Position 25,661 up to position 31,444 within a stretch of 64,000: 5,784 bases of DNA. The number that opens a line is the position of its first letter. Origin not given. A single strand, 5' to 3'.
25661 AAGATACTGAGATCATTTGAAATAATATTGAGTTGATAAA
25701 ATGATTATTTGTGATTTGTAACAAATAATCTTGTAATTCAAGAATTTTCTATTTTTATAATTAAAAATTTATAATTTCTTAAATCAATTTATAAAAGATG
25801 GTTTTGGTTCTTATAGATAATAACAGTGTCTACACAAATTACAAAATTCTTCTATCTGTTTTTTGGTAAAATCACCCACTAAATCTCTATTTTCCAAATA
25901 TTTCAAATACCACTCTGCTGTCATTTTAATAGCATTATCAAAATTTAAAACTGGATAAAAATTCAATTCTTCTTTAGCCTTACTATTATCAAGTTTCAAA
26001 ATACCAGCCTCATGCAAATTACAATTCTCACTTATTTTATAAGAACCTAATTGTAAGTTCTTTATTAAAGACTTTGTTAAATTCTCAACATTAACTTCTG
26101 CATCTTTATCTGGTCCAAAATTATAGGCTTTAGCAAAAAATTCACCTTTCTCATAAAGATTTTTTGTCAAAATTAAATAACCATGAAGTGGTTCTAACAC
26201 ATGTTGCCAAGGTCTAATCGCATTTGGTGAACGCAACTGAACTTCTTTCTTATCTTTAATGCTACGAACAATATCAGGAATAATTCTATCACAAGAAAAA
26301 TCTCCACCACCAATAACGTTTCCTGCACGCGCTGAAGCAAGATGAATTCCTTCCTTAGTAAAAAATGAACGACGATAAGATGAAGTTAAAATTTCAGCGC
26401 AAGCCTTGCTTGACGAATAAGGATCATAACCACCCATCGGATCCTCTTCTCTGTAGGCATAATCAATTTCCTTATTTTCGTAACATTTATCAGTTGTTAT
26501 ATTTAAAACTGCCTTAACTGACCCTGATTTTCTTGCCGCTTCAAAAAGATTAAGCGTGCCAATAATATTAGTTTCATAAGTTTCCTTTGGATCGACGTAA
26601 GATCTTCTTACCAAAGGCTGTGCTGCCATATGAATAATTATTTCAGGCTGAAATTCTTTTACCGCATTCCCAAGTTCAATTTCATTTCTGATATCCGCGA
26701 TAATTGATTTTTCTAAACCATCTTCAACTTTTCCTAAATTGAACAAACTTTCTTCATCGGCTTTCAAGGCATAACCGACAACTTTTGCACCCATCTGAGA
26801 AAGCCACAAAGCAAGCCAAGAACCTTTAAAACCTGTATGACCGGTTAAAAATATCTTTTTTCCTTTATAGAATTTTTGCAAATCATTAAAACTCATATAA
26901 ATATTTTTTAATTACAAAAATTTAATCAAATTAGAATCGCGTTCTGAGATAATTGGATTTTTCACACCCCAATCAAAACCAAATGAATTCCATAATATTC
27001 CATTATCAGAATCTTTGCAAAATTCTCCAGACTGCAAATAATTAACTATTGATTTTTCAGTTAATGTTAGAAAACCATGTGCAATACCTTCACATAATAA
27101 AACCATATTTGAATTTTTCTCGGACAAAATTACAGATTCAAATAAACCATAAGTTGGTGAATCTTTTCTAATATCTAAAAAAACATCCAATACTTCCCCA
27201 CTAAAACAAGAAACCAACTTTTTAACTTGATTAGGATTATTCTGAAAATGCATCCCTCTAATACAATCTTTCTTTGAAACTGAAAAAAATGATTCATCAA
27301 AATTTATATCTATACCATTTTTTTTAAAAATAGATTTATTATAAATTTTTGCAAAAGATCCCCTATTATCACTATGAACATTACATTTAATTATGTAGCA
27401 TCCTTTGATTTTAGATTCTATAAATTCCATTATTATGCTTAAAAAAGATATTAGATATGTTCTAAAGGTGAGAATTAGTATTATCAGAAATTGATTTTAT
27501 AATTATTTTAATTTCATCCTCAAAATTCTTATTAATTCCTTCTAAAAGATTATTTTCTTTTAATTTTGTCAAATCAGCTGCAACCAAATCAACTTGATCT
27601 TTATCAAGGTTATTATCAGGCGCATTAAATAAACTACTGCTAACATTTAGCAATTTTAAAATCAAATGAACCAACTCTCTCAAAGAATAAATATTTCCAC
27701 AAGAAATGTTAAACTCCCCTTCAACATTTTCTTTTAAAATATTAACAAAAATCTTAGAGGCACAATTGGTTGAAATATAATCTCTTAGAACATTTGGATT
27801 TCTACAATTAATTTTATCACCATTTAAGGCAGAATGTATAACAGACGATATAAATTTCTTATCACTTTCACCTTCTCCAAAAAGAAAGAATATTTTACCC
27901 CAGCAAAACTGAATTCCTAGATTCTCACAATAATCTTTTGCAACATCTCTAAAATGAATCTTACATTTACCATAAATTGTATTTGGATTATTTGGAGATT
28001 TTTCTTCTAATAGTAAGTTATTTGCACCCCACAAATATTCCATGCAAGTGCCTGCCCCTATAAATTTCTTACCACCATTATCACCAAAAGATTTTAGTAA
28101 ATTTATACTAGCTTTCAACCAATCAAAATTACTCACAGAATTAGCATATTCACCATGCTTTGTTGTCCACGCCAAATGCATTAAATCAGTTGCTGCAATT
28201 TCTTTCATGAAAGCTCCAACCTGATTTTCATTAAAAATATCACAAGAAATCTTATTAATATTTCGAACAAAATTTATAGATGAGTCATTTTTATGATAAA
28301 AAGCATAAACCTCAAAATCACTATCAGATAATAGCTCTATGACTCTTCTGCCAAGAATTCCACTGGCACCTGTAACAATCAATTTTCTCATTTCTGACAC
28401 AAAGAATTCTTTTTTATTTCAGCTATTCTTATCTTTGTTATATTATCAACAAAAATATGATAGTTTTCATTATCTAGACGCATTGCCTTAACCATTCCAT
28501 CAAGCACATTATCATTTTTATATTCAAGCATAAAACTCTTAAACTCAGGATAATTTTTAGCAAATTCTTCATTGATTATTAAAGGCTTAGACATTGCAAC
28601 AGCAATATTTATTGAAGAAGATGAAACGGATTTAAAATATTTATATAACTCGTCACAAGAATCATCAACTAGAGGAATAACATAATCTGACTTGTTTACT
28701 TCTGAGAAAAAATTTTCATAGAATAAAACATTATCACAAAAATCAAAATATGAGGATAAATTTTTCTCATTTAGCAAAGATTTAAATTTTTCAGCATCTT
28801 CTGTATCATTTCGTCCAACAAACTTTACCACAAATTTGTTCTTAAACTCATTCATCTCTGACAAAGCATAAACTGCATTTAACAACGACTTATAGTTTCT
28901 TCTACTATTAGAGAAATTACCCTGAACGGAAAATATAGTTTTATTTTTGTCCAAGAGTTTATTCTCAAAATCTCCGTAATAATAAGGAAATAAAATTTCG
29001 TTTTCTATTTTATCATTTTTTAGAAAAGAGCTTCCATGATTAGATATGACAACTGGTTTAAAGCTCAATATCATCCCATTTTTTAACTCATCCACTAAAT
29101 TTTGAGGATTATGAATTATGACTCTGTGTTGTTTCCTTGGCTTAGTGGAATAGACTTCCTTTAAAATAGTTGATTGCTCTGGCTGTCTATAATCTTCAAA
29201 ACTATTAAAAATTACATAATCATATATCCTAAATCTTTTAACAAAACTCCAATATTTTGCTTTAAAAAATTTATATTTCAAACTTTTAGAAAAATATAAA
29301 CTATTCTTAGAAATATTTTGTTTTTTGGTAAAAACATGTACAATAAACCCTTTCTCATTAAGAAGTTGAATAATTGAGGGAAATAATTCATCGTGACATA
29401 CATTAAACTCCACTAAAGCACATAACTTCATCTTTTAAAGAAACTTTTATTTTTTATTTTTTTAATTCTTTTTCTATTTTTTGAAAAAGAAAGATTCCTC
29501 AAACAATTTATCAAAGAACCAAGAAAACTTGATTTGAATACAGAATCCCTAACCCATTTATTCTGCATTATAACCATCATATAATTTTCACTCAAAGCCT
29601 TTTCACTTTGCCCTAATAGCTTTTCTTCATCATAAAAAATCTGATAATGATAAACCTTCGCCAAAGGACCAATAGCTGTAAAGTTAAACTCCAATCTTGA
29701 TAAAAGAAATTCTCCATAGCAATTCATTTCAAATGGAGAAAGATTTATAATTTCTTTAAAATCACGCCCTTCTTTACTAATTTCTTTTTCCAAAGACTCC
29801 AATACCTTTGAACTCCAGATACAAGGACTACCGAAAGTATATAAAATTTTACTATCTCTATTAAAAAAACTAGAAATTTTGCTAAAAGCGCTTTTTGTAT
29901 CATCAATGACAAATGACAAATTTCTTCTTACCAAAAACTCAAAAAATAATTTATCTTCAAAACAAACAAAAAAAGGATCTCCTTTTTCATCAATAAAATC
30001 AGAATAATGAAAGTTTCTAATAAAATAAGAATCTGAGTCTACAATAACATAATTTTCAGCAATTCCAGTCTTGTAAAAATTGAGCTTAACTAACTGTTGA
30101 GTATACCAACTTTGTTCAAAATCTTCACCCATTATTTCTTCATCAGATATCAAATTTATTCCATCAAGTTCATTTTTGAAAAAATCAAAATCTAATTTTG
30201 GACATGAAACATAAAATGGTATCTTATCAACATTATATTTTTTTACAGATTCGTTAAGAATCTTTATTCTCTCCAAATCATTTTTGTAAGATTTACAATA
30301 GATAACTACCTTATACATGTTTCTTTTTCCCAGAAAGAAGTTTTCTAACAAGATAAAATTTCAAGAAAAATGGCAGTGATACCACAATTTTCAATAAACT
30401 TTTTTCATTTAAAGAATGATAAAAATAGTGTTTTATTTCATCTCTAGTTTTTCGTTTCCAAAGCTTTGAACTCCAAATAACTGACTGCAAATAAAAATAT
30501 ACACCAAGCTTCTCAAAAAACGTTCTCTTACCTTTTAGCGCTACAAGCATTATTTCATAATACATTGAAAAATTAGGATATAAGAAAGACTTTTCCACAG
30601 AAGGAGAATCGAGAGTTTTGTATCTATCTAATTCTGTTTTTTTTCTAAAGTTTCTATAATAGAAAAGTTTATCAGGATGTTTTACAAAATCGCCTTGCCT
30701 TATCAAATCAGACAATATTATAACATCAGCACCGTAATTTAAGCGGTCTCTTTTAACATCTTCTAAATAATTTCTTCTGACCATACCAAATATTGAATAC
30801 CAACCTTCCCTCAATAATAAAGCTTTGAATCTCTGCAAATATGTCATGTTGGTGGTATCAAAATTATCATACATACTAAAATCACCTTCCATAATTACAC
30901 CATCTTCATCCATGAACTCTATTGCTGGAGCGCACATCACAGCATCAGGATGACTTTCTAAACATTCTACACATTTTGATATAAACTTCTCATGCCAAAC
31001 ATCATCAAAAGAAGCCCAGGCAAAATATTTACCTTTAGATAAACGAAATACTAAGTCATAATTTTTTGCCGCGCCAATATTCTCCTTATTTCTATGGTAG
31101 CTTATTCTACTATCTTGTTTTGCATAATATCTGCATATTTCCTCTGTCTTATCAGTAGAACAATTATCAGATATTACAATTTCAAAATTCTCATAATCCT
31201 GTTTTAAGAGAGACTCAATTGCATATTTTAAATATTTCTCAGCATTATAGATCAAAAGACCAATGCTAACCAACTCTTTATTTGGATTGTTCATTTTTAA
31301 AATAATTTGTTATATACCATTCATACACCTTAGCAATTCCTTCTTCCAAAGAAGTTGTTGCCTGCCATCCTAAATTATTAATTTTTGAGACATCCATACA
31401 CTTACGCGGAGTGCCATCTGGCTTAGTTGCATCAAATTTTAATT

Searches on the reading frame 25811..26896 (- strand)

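Call 12: search_protein_families(library=pfam, proteins=[window:25811-26896:-], max_evalue=0.001)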
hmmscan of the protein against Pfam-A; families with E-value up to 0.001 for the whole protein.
window:25811-26896:- (361 aa): 6 families
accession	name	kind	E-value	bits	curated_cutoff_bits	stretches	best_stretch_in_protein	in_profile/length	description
PF16363.11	GDP_Man_Dehyd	-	3.4e-37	129.1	27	1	17-326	2-332/332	GDP-mannose 4,6 dehydratase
PF01370.27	Epimerase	-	2.2e-33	116.1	20.9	1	15-246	1-227/240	NAD dependent epimerase/dehydratase family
PF02719.21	Polysacc_synt_2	-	3.3e-17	63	20.2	1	15-298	1-262/293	Polysaccharide biosynthesis protein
PF04321.23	RmlD_sub_bind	-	8e-09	35.4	27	1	14-170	2-135/287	RmlD substrate binding domain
PF01073.25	3Beta_HSD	-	2e-08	34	22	1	17-216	2-200/280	3-beta hydroxysteroid dehydrogenase/isomerase family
PF07993.18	NAD_binding_4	-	7.3e-05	22.5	20.1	1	85-195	90-208/258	Male sterility protein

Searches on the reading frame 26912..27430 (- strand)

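Call 12: search_protein_families(library=pfam, proteins=[window:26912-27430:-], max_evalue=0.001)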
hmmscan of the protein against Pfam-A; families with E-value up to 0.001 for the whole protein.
window:26912-27430:- (172 aa): 1 family
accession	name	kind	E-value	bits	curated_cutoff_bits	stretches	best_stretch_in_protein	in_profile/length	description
PF00908.23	dTDP_sugar_isom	-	1.1e-50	172.1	27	1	6-170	2-165/168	dTDP-4-dehydrorhamnose 3,5-epimerase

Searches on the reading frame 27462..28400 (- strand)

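Call 12: search_protein_families(library=pfam, proteins=[window:27462-28400:-], max_evalue=0.001)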
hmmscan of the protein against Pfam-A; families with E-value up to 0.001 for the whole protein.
window:27462-28400:- (312 aa): 3 families
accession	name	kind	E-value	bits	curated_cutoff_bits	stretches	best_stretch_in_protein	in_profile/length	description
PF01370.27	Epimerase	-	2.4e-24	86.5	20.9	1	8-232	2-239/240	NAD dependent epimerase/dehydratase family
PF16363.11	GDP_Man_Dehyd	-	3.5e-12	46.9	27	1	8-252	1-267/332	GDP-mannose 4,6 dehydratase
PF04321.23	RmlD_sub_bind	-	3.3e-06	26.8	27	1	6-242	2-222/287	RmlD substrate binding domain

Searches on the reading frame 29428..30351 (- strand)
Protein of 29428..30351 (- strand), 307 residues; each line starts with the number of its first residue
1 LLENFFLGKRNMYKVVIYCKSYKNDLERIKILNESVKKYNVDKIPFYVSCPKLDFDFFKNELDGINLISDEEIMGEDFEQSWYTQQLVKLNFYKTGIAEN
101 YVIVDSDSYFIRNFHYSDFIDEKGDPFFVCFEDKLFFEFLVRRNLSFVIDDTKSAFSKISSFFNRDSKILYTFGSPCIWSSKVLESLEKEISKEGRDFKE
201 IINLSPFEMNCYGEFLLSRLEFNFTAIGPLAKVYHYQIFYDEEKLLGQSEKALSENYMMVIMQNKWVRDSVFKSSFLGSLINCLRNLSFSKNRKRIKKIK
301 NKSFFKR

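Call 12: search_protein_families(library=pfam, proteins=[window:29428-30351:-], max_evalue=0.001)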
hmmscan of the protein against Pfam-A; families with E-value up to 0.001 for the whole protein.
window:29428-30351:- (307 aa): 2 families
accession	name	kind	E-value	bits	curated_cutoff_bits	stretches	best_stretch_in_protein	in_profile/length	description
PF20102.4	DUF6492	-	1.5e-11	44.4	22.9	1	20-201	15-193/291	Family of unknown function (DUF6492)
PF11380.13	Stealth_CR2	-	0.00028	21.5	39.4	1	47-125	26-105/108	Stealth protein CR2, conserved region 2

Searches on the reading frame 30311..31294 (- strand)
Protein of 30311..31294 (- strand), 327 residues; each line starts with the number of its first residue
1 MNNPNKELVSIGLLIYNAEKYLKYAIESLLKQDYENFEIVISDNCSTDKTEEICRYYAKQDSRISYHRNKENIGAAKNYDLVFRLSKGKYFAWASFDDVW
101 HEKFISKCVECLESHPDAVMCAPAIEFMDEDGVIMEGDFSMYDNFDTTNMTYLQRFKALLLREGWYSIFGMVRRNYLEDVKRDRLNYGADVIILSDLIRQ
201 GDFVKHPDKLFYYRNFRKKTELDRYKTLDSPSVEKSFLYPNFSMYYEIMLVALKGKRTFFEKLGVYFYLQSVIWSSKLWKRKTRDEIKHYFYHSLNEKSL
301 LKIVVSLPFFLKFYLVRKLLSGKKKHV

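Call 12: search_protein_families(library=pfam, proteins=[window:30311-31294:-], max_evalue=0.001)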
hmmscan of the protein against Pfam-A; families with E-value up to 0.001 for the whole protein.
window:30311-31294:- (327 aa): 2 families
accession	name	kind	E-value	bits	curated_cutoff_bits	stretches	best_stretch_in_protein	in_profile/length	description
PF00535.33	Glycos_transf_2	-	1.2e-29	103.9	23.3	1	10-144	1-132/168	Glycosyl transferase family 2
PF13641.12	Glyco_tranf_2_3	-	2.8e-06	27.9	27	1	16-201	10-198/230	Glycosyltransferase like family 2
